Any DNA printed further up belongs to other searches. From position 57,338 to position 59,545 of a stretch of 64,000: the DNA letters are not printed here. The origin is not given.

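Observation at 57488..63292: Asp/Asn beta-hydroxylase-type cupin paired with a sulfotransferase twice within 6 kb (once fused, once as overlapping genes)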

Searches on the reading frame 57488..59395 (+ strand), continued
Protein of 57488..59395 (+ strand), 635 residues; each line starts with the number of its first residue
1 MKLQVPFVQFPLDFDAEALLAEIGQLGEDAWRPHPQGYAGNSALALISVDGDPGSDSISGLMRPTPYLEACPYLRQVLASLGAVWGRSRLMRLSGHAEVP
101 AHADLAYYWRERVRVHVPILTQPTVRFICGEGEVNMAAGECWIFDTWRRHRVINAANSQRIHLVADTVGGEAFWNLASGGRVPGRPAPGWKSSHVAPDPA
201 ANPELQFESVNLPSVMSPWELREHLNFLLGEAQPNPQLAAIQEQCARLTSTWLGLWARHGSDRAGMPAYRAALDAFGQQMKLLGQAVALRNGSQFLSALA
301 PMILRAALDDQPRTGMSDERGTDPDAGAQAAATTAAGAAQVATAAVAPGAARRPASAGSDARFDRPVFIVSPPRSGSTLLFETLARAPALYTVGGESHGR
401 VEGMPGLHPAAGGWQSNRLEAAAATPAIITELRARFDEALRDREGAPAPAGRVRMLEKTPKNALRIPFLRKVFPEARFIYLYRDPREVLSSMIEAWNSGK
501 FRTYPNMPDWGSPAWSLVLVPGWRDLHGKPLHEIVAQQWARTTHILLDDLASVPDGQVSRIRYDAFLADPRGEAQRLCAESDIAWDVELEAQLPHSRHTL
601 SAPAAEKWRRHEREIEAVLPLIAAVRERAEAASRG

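Call 8: find_homologous_proteins(query=window:57488-59395:+)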
Query window:57488-59395:+ (635 aa): 3540 proteins with E <= 0.001 among 8000 candidates; the best 120 are listed.
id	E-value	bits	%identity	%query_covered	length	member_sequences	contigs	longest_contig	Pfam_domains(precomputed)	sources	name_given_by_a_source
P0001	0.0e+0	1367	95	100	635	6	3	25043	PF13469.13,PF05118.22,PF00685.34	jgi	jgi:hypothetical protein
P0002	0.0e+0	1269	89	100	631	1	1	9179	PF13469.13,PF05118.22,PF00685.34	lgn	-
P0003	0.0e+0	1228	85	100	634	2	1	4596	PF13469.13,PF05118.22,PF00685.34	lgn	-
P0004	0.0e+0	1117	77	100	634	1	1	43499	PF13469.13,PF05118.22,PF00685.34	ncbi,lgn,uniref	ncbi:sulfotransferase [Dokdonella sp.]|uniref:sulfotransferase n=1 Tax=Dokdonella sp. TaxID=2291710 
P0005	0.0e+0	1097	76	100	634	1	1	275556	PF13469.13,PF05118.22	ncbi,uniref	ncbi:sulfotransferase [Dokdonella sp.]|uniref:sulfotransferase n=1 Tax=Dokdonella sp. TaxID=2291710 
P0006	0.0e+0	1087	76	100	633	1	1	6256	PF13469.13,PF05118.22,PF00685.34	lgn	-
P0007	0.0e+0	1078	76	100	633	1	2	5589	PF13469.13,PF05118.22,PF00685.34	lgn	-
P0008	0.0e+0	1078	75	100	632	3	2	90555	PF13469.13,PF05118.22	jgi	jgi:hypothetical protein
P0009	0.0e+0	1069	75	100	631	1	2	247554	PF13469.13,PF05118.22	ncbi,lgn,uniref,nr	ncbi:sulfotransferase [Dokdonella immobilis]|uniref:Aspartyl/Asparaginyl beta-hydroxylase n=1 Tax=Do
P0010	0.0e+0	1021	71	100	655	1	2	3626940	PF13469.13,PF05118.22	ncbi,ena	-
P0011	8.5e-298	1008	70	100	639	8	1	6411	PF13469.13,PF05118.22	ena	-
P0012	4.5e-286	969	68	100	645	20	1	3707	PF13469.13,PF05118.22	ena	-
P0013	1.3e-282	957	67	100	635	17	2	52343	PF13469.13,PF05118.22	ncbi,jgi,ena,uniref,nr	ncbi:MAG TPA: sulfotransferase [Dokdonella sp.]|uniref:sulfotransferase n=1 Tax=Dokdonella sp. TaxID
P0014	8.5e-280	948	68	100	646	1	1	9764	PF13469.13,PF05118.22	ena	-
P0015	9.2e-279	945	67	99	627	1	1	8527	PF13469.13,PF05118.22,PF00685.34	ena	-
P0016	1.8e-278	944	67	99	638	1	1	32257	PF13469.13,PF05118.22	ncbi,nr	ncbi:MAG TPA: sulfotransferase [Rhodanobacteraceae bacterium]|nr:sulfotransferase [Rhodanobacteracea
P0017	1.0e-277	941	66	99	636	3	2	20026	PF13469.13,PF05118.22,PF00685.34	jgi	jgi:hypothetical protein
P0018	4.1e-277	939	66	100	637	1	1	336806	PF13469.13,PF05118.22,PF00685.34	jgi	jgi:hypothetical protein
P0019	4.1e-277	939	66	100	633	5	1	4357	PF13469.13,PF05118.22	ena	-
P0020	5.2e-274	929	66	99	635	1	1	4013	PF13469.13,PF05118.22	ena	-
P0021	2.2e-272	924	66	100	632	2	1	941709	PF13469.13,PF05118.22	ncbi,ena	-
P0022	2.8e-269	913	65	100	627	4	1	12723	PF13469.13,PF05118.22,PF00685.34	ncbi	ncbi:MAG: sulfotransferase [Dokdonella sp.]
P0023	6.2e-265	899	64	100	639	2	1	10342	PF13469.13,PF05118.22,PF00685.34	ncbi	-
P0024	7.0e-265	899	64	100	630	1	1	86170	PF13469.13,PF05118.22,PF00685.34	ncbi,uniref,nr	ncbi:MAG TPA: sulfotransferase [Dokdonella sp.]|uniref:sulfotransferase n=1 Tax=Dokdonella sp. TaxID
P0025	8.9e-264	895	63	100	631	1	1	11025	PF13469.13,PF05118.22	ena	-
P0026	1.9e-263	894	63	99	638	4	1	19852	PF13469.13,PF05118.22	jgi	jgi:hypothetical protein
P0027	1.1e-262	892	65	97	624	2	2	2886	PF13469.13,PF05118.22,PF00685.34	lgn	-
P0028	1.8e-262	891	65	99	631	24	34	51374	PF13469.13,PF05118.22,PF00685.34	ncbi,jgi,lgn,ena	ncbi:MAG: sulfotransferase [Dokdonella sp.]|jgi:hypothetical protein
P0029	8.2e-258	875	65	97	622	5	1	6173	PF13469.13,PF05118.22,PF00685.34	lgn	-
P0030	2.1e-257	874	63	100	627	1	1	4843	PF13469.13,PF05118.22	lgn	-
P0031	1.7e-254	865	63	100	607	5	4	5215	PF13469.13,PF05118.22,PF00685.34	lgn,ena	-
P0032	1.0e-252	859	61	99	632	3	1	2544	PF13469.13,PF05118.22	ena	-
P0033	6.4e-248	843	61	98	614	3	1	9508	PF13469.13,PF05118.22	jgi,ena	-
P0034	8.4e-239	813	60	99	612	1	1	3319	PF13469.13,PF05118.22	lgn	-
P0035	6.4e-238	810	60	98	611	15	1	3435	PF13469.13,PF05118.22,PF00685.34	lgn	-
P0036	8.3e-238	809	58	99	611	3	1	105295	PF13469.13,PF05118.22,PF00685.34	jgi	jgi:Sulfotransferase family/Aspartyl/Asparaginyl beta-hydroxylase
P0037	8.4e-238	809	60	98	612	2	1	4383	PF13469.13,PF05118.22,PF00685.34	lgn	-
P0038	2.2e-236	805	59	99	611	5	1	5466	PF13469.13,PF05118.22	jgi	jgi:hypothetical protein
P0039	2.3e-235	801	59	99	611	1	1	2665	PF13469.13,PF05118.22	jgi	jgi:hypothetical protein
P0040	1.1e-234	799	58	99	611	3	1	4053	PF13469.13,PF05118.22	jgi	jgi:hypothetical protein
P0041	1.6e-234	799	58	99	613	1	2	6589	PF13469.13,PF05118.22,PF00685.34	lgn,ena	-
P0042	5.6e-234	797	58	99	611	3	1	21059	PF13469.13,PF05118.22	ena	-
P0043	9.3e-234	796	58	99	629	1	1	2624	PF13469.13,PF05118.22,PF00685.34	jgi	jgi:hypothetical protein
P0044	2.6e-233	795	57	99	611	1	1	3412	PF13469.13,PF05118.22,PF00685.34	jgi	-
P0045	6.3e-233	793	58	100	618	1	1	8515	PF13469.13,PF05118.22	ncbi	ncbi:MAG TPA: sulfotransferase [Rudaea sp.]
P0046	3.3e-232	791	58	99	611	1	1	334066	PF13469.13,PF05118.22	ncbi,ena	-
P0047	7.3e-232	790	57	99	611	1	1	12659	PF13469.13,PF05118.22,PF00685.34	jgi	jgi:hypothetical protein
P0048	5.8e-231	787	57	99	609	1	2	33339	PF13469.13,PF05118.22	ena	-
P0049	9.0e-231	786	58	99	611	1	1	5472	PF13469.13,PF05118.22,PF00685.34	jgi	-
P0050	1.0e-230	786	59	99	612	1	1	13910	PF13469.13,PF05118.22,PF00685.34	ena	-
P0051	1.8e-230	785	58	99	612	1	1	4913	PF13469.13,PF05118.22,PF00685.34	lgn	-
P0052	1.9e-230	785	55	99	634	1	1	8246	PF13469.13,PF05118.22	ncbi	ncbi:MAG TPA: sulfotransferase [Steroidobacteraceae bacterium]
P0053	2.4e-230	785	57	99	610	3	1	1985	PF13469.13,PF05118.22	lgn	-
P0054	2.8e-230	785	57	100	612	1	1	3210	PF13469.13,PF05118.22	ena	-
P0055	7.2e-230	783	57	99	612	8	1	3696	PF13469.13,PF05118.22,PF00685.34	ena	-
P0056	1.6e-229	782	57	99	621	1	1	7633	PF13469.13,PF05118.22,PF00685.34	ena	-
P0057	3.7e-229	781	59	99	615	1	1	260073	PF13469.13,PF05118.22,PF00685.34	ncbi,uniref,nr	ncbi:sulfotransferase [Rhodanobacter sp. L36]|uniref:sulfotransferase n=1 Tax=Rhodanobacter sp. L36 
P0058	6.8e-229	780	56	100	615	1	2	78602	PF13469.13,PF05118.22,PF00685.34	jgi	jgi:hypothetical protein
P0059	9.6e-229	779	57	100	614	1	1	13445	PF13469.13,PF05118.22,PF00685.34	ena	-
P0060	1.1e-228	779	57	99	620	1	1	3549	PF13469.13,PF05118.22,PF00685.34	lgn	-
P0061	1.3e-228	779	57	100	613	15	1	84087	PF13469.13,PF05118.22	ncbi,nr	ncbi:MAG: sulfotransferase [Xanthomonadaceae bacterium]|nr:sulfotransferase [Xanthomonadaceae bacter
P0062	1.3e-228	779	55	100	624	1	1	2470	PF13469.13,PF05118.22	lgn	-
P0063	2.0e-228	778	58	99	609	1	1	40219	PF13469.13,PF05118.22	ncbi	ncbi:MAG: sulfotransferase [Rhodanobacter sp.]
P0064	3.7e-228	778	58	99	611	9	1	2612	PF13469.13,PF05118.22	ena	-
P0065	4.2e-228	777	58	99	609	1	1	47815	PF13469.13,PF05118.22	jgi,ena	-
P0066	6.4e-228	777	57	98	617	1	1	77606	PF13469.13,PF05118.22,PF00685.34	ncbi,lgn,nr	ncbi:MAG: sulfotransferase [Rudaea sp.]|nr:sulfotransferase [Rudaea sp.]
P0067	8.4e-228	776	57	100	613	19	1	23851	PF13469.13,PF05118.22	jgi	-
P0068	1.1e-227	776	56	99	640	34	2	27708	PF13469.13,PF05118.22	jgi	jgi:hypothetical protein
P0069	1.1e-227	776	58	99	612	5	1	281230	PF13469.13,PF05118.22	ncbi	ncbi:sulfotransferase [Rhodanobacter koreensis]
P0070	1.4e-227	776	57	99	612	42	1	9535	PF13469.13,PF05118.22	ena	-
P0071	1.5e-227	776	56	99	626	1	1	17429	PF13469.13,PF05118.22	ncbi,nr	ncbi:MAG TPA: sulfotransferase [Steroidobacteraceae bacterium]|nr:sulfotransferase [Steroidobacterac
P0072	1.9e-227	775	57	99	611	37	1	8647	PF13469.13,PF05118.22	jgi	jgi:LPS sulfotransferase NodH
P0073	2.6e-227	775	56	99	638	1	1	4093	PF13469.13,PF05118.22,PF00685.34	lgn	-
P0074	4.7e-227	774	58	99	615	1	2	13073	PF13469.13,PF05118.22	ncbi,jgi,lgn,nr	ncbi:MAG: sulfotransferase [Rhodanobacter sp.]|jgi:hypothetical protein|nr:sulfotransferase [Rhodano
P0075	6.2e-227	773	58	99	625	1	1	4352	PF13469.13,PF05118.22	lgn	-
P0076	1.0e-226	773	56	100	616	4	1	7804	PF13469.13,PF05118.22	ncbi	ncbi:MAG: sulfotransferase [Rhodanobacteraceae bacterium]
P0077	1.2e-226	772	57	99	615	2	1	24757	PF13469.13,PF05118.22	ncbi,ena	-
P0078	1.7e-226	772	57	99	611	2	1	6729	PF13469.13,PF05118.22,PF00685.34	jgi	-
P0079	1.8e-226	772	57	99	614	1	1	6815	PF13469.13,PF05118.22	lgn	-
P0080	1.9e-226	772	56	99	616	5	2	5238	PF13469.13,PF05118.22,PF00685.34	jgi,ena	-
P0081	2.4e-226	772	57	99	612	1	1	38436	PF13469.13,PF05118.22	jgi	jgi:hypothetical protein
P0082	3.2e-226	771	57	98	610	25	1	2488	PF13469.13,PF05118.22,PF00685.34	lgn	-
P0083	3.5e-226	771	57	99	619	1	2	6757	PF13469.13,PF05118.22,PF00685.34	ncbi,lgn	ncbi:MAG: sulfotransferase [Rhodanobacteraceae bacterium]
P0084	4.8e-226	771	56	99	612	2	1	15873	PF13469.13,PF05118.22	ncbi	-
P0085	5.3e-226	770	57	99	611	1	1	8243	PF13469.13,PF05118.22,PF00685.34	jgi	jgi:Sulfotransferase family/Aspartyl/Asparaginyl beta-hydroxylase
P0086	6.0e-226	770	57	99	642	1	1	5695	PF13469.13,PF05118.22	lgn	-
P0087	8.6e-226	770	57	99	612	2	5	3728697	PF13469.13,PF05118.22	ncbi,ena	ncbi:sulfotransferase [Rhodanobacter umsongensis]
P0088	9.2e-226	770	55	100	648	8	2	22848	PF13469.13,PF05118.22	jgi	jgi:hypothetical protein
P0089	9.5e-226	770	57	99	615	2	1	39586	PF13469.13,PF05118.22,PF00685.34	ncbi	-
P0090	1.1e-225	769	57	99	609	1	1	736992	PF13469.13,PF05118.22,PF00685.34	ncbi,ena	-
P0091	3.0e-225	768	56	99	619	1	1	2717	PF13469.13,PF05118.22,PF00685.34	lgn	-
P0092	5.2e-225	767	58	99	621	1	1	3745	PF13469.13,PF05118.22,PF00685.34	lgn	-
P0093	5.5e-225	767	57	99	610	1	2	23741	PF13469.13,PF05118.22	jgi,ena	-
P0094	6.4e-225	767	59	100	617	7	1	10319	PF13469.13,PF05118.22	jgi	jgi:hypothetical protein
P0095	7.0e-225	767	57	99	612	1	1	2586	PF13469.13,PF05118.22,PF00685.34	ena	-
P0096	7.8e-225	767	57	100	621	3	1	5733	PF13469.13,PF05118.22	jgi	-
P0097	9.5e-225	766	59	97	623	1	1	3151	PF13469.13,PF05118.22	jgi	jgi:hypothetical protein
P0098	1.0e-224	766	57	99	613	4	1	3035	PF13469.13,PF05118.22,PF00685.34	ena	-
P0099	1.6e-224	766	57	99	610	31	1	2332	PF13469.13,PF05118.22,PF00685.34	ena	-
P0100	1.6e-224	765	56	99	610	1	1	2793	PF13469.13,PF05118.22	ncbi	-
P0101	1.7e-224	765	57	99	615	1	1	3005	PF13469.13,PF05118.22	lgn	-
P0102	1.8e-224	765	57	99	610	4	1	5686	PF13469.13,PF05118.22,PF00685.34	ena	-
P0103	3.4e-224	764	57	99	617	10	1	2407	PF13469.13,PF05118.22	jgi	jgi:hypothetical protein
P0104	3.6e-224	764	55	99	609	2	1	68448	PF13469.13,PF05118.22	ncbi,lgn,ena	-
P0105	7.2e-224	763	56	99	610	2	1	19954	PF13469.13,PF05118.22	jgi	-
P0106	1.1e-223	763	56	99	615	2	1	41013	PF13469.13,PF05118.22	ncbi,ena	-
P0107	1.5e-223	762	56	99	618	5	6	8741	PF13469.13,PF05118.22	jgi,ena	-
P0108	1.8e-223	762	57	99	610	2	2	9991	PF13469.13,PF05118.22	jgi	jgi:hypothetical protein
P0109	1.8e-223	762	55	99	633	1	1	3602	PF13469.13,PF05118.22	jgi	jgi:hypothetical protein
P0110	1.9e-223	762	58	98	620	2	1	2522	PF13469.13,PF05118.22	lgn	-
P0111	2.3e-223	762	57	99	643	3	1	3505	PF13469.13,PF05118.22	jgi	jgi:hypothetical protein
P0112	2.5e-223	762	56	99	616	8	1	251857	PF13469.13,PF05118.22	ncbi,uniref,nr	ncbi:hypothetical protein B0E47_07380 [Rhodanobacter sp. B05]|uniref:sulfotransferase n=1 Tax=Rhodan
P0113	3.2e-223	761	56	100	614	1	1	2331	PF13469.13,PF05118.22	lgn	-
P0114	4.0e-223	761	57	99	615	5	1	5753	PF13469.13,PF05118.22,PF00685.34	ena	-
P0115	4.7e-223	761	57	99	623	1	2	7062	PF13469.13,PF05118.22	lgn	-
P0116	6.7e-223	760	56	99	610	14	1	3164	PF13469.13,PF05118.22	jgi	-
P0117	6.9e-223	760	56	99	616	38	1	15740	PF13469.13,PF05118.22,PF00685.34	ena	-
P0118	7.3e-223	760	56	99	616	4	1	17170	PF13469.13,PF05118.22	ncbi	ncbi:MAG: sulfotransferase [Rhodanobacter sp.]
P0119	1.5e-222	759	56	99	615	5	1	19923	PF13469.13,PF05118.22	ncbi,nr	ncbi:MAG TPA: sulfotransferase [Rhodanobacter sp.]|nr:sulfotransferase [Rhodanobacter sp.]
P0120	2.0e-222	759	56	99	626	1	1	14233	PF13469.13,PF05118.22,PF00685.34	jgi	jgi:hypothetical protein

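Call 10: find_encoding_contigs(protein=window:57488-59395:+, flank=10000, max_places=4)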
Protein window:57488-59395:+ (635 aa): 1 contig read that carries it; 1 place shown.
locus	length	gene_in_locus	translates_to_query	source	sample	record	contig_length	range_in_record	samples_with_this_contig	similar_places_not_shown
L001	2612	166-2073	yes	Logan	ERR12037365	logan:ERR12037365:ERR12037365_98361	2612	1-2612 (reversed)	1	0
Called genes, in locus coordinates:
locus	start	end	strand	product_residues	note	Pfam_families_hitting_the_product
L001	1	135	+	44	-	?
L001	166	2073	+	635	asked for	PF05118:Asp_Arg_Hydrox, PF00685:Sulfotransfer_1 (weak), PF13469:Sulfotransfer_3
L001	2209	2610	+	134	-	?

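Call 11: find_encoding_contigs(protein=P0087, flank=10000, max_places=3)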
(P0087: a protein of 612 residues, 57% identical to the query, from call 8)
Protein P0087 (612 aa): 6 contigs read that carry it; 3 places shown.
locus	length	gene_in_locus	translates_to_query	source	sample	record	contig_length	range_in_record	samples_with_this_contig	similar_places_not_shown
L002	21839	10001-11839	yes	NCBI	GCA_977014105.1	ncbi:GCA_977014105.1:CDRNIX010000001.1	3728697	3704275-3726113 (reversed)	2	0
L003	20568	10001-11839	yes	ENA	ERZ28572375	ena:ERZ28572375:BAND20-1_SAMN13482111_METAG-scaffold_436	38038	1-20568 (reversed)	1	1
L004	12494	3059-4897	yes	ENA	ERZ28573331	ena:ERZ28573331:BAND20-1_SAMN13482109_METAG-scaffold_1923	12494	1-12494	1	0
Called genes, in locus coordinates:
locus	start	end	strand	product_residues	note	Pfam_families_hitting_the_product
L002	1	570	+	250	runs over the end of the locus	PF00535:Glycos_transf_2, PF13641:Glyco_tranf_2_3 (weak)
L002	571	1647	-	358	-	PF13439:Glyco_transf_4, PF13579:Glyco_trans_4_4, PF00534:Glycos_transf_1, PF13692:Glyco_trans_1_4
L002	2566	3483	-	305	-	PF03279:Lip_A_acyltrans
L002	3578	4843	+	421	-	PF04413:Glycos_transf_N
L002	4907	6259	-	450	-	PF02321:OEP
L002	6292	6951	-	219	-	PF01135:PCMT, PF00398:RrnaAD (weak), PF13649:Methyltransf_25, PF08241:Methyltransf_11 (weak), PF08242:Methyltransf_12 (weak)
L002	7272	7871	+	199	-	PF00440:TetR_N, PF14246:TetR_C_7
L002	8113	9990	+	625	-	PF13667:ThiC-associated, PF01964:ThiC_Rad_SAM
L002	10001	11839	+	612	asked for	PF05118:Asp_Arg_Hydrox, PF13469:Sulfotransfer_3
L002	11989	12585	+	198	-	PF00210:Ferritin, PF02915:Rubrerythrin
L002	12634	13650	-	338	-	PF08240:ADH_N, PF00107:ADH_zinc_N, PF13602:ADH_zinc_N_2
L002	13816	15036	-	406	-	PF06779:MFS_4, PF07690:MFS_1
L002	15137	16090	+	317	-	PF00126:HTH_1, PF03466:LysR_substrate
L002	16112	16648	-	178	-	PF00719:Pyrophosphatase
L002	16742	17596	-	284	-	PF03171:2OG-FeII_Oxy (weak), PF13640:2OG-FeII_Oxy_3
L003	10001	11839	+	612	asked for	PF05118:Asp_Arg_Hydrox, PF13469:Sulfotransfer_3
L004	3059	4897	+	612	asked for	PF05118:Asp_Arg_Hydrox, PF13469:Sulfotransfer_3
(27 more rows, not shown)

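Call 21: find_encoding_contigs(protein=P0036, flank=10000, max_places=2)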
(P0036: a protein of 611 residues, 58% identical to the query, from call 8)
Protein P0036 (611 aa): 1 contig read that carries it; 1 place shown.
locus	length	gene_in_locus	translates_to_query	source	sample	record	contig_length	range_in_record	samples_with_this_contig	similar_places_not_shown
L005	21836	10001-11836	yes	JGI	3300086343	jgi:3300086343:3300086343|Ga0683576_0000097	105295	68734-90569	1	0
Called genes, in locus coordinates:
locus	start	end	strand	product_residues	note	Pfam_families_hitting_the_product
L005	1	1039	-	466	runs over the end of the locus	PF02321:OEP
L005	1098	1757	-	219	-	PF01135:PCMT, PF00398:RrnaAD (weak), PF13649:Methyltransf_25, PF08241:Methyltransf_11 (weak), PF08242:Methyltransf_12 (weak)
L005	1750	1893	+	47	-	-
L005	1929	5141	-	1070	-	PF00873:ACR_tran, PF03176:MMPL (weak)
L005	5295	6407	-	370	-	PF25919:BSH_CusB (faint), PF00364:Biotin_lipoyl (faint), PF25917:BSH_RND (weak), PF25876:HH_MFP_RND, PF25954:Beta-barrel_RND_2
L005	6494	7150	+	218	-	PF00440:TetR_N, PF14246:TetR_C_7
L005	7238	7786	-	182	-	PF11454:DUF3016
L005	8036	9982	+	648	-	PF13667:ThiC-associated, PF01964:ThiC_Rad_SAM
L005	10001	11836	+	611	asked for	PF05118:Asp_Arg_Hydrox, PF00685:Sulfotransfer_1 (weak), PF13469:Sulfotransfer_3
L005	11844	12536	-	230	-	-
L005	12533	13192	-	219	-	PF05118:Asp_Arg_Hydrox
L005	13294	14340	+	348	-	PF10095:DUF2333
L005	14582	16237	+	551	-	PF13231:PMT_2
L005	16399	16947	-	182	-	PF00719:Pyrophosphatase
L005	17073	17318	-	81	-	-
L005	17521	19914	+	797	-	PF00486:Trans_reg_C, PF14559:TPR_19 (weak)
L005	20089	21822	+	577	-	-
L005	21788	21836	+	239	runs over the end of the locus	PF13487:HD_5, PF01966:HD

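Call 22: find_encoding_contigs(protein=P0052, flank=10000, max_places=2)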
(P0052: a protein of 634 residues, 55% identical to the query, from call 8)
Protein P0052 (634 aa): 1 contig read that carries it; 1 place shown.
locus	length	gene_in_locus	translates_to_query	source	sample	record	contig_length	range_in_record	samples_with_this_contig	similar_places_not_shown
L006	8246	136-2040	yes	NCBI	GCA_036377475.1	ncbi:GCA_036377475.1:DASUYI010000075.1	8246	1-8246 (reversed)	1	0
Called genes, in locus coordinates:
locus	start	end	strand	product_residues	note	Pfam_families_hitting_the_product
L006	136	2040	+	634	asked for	PF05118:Asp_Arg_Hydrox, PF13469:Sulfotransfer_3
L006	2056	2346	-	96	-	-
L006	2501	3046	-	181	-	-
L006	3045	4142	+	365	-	PF03358:FMN_red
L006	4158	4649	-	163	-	-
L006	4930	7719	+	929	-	PF00989:PAS (weak), PF08448:PAS_4, PF00990:GGDEF, PF00563:EAL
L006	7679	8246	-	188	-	?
